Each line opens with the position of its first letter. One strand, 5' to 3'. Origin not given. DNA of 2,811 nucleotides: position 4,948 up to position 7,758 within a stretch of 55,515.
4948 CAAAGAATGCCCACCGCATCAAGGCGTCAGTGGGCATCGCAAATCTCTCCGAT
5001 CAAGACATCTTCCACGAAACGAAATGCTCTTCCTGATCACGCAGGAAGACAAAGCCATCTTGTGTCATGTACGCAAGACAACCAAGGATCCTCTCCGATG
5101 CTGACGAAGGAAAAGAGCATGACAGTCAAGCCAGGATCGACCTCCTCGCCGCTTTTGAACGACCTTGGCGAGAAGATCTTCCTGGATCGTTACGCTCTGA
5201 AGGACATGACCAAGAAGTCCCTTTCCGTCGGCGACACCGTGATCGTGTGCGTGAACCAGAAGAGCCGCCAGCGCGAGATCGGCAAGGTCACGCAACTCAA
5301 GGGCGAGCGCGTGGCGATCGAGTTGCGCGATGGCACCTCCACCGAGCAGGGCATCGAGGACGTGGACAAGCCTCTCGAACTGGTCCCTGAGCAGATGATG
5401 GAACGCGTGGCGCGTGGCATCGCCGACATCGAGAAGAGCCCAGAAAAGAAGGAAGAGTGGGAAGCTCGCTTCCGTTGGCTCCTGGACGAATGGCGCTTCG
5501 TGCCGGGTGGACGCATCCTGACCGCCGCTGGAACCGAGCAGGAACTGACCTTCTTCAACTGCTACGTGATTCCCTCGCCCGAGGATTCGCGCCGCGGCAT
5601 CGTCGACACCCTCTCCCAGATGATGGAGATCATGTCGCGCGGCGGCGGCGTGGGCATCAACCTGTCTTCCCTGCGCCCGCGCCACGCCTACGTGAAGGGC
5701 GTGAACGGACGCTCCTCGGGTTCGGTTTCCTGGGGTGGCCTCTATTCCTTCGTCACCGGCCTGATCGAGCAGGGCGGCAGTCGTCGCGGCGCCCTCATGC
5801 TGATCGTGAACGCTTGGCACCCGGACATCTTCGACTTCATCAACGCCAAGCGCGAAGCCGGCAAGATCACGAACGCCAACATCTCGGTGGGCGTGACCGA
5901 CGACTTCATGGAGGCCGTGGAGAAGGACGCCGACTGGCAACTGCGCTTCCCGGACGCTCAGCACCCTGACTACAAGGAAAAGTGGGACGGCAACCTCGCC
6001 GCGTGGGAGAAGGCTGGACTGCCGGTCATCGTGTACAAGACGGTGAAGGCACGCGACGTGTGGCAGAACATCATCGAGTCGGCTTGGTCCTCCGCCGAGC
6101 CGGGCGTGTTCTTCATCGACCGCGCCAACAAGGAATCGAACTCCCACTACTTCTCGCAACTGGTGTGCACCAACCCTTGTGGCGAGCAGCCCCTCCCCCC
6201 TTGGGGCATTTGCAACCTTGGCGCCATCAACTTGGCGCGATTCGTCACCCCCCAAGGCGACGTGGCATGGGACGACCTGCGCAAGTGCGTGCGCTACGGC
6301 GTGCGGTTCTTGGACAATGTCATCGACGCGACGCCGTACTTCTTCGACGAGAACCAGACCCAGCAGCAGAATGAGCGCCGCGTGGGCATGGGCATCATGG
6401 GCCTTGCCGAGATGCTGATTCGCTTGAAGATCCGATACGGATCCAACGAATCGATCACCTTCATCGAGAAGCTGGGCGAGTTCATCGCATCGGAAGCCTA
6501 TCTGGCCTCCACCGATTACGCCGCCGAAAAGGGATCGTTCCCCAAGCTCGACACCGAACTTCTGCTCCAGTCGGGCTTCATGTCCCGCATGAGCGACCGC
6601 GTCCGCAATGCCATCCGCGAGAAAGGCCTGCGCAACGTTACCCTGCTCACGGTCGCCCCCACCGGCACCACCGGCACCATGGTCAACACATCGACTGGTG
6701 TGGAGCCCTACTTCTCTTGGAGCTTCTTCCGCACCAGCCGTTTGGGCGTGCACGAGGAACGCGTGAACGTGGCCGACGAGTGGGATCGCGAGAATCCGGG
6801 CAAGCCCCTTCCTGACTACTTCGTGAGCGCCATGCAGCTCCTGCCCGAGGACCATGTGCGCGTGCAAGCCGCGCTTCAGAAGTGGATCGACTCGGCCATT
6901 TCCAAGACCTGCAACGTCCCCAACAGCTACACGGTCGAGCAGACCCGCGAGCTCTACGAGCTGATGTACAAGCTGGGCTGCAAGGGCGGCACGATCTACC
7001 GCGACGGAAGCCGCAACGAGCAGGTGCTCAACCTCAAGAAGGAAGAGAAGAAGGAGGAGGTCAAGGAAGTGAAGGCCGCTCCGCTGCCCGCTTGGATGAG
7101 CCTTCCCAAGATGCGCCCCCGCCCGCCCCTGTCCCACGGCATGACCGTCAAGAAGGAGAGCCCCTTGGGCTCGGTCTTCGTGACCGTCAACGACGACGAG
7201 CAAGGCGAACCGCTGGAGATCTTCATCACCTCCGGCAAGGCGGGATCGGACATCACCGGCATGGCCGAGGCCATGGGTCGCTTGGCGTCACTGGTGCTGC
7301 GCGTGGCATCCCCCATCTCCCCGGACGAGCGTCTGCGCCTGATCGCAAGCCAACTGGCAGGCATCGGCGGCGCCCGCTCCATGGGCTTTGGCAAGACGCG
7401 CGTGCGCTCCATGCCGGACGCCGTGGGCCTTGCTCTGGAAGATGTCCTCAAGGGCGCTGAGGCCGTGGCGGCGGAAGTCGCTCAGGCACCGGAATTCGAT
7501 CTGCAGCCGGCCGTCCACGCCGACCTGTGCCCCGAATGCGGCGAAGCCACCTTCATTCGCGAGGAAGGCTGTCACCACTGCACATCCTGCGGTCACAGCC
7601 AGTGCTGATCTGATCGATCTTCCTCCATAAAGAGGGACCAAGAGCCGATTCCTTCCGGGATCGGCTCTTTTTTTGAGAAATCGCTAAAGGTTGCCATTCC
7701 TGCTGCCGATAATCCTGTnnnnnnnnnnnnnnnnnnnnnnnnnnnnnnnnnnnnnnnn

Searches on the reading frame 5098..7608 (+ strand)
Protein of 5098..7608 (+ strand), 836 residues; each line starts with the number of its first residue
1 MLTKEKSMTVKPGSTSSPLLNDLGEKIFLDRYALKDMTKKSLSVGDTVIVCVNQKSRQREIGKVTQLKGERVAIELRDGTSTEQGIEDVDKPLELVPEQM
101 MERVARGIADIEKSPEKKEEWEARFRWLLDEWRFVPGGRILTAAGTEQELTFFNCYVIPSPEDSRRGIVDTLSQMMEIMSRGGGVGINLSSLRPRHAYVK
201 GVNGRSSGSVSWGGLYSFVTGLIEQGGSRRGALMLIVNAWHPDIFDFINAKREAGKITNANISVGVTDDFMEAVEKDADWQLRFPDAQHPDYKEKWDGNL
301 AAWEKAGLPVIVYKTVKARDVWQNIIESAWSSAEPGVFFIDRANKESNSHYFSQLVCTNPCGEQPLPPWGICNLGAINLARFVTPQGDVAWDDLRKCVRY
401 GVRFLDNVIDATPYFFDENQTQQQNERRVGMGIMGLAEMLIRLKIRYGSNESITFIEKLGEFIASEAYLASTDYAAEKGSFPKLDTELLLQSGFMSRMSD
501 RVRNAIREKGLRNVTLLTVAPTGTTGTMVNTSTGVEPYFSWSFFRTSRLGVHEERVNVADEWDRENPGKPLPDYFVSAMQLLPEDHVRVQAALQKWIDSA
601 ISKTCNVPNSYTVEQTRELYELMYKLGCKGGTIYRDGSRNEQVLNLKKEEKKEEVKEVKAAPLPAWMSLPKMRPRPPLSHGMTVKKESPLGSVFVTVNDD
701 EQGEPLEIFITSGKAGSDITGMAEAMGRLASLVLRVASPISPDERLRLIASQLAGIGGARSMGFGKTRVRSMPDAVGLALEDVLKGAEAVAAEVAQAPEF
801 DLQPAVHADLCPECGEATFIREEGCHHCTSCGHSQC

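Call 72: find_encoding_contigs(protein=window:5098-7608:+, flank=10000, max_places=3)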
Protein window:5098-7608:+ (836 aa): 1 contig read that carries it; 1 place shown.
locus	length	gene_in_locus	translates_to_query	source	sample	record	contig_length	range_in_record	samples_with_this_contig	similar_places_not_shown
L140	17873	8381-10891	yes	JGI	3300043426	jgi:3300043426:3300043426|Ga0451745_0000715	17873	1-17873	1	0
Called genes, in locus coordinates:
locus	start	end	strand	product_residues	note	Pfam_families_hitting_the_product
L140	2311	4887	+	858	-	PF13088:BNR_2 (faint), PF24316:Tli3 (faint), PF02012:BNR (faint), PF25852:DUF6242_C (faint), PF15902:Sortilin-Vps10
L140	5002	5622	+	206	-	-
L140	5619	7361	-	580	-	PF01590:GAF (faint), PF00158:Sigma54_activat, PF14532:Sigma54_activ_2, PF07728:AAA_5 (weak), PF25601:AAA_lid_14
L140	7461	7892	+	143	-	PF02082:Rrf2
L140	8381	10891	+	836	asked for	PF00317:Ribonuc_red_lgN, PF02867:Ribonuc_red_lgC, PF12637:TSCPD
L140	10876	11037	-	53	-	-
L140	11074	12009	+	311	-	-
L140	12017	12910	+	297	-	PF01135:PCMT (weak), PF01209:Ubie_methyltran, PF13489:Methyltransf_23, PF08241:Methyltransf_11, PF08242:Methyltransf_12, PF13649:Methyltransf_25, PF13847:Methyltransf_31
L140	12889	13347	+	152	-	PF06172:Cupin_5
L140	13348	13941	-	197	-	PF01914:MarC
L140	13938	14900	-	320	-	-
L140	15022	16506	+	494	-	-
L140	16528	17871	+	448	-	?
